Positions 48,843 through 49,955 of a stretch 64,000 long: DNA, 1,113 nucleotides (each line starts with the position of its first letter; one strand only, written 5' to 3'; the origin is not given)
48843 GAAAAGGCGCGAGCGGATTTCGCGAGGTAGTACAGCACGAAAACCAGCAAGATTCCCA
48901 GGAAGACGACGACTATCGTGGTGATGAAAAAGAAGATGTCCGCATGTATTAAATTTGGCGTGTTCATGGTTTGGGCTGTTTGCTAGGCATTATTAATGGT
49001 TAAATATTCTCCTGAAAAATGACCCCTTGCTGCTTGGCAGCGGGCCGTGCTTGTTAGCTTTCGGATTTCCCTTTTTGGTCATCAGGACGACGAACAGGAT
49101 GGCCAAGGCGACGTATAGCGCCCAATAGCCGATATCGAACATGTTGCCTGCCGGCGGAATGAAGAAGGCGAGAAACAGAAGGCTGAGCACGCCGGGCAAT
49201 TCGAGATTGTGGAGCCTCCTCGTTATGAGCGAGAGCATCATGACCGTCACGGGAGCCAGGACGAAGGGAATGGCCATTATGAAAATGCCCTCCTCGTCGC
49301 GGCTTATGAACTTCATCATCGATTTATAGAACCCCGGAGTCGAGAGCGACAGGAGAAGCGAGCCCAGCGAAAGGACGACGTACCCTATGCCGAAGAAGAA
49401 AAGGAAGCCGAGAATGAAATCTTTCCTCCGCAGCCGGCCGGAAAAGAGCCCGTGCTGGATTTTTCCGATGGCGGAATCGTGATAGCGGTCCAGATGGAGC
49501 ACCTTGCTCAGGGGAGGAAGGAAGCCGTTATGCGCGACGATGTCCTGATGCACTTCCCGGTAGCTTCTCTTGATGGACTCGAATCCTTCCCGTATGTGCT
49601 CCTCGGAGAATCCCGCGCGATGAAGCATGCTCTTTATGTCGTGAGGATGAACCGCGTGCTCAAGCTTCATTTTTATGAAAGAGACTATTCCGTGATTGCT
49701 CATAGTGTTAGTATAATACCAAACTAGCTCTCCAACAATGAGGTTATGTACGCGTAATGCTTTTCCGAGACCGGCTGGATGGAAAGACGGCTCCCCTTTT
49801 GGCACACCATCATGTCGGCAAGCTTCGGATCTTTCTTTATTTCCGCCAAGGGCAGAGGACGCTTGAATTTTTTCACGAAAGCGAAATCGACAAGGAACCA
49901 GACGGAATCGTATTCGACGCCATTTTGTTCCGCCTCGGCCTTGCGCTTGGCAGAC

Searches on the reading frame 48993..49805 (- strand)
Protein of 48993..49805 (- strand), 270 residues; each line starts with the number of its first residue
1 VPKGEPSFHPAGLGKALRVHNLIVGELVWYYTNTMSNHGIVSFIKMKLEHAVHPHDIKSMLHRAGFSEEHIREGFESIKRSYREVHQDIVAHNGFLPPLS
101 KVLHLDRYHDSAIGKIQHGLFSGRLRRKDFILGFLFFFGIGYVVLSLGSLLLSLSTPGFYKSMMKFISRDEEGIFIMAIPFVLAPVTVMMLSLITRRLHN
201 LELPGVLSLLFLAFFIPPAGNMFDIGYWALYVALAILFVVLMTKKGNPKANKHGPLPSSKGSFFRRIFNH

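Call 60: search_protein_families(library=pfam, proteins=[window:48993-49805:-], max_evalue=0.001)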
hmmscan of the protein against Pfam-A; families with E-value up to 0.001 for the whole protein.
window:48993-49805:- (270 aa): 1 family
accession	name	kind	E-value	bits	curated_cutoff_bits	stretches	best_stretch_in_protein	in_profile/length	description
PF05656.20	DUF805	-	7.3e-15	55.8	25.7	1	121-255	4-111/111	Protein of unknown function (DUF805)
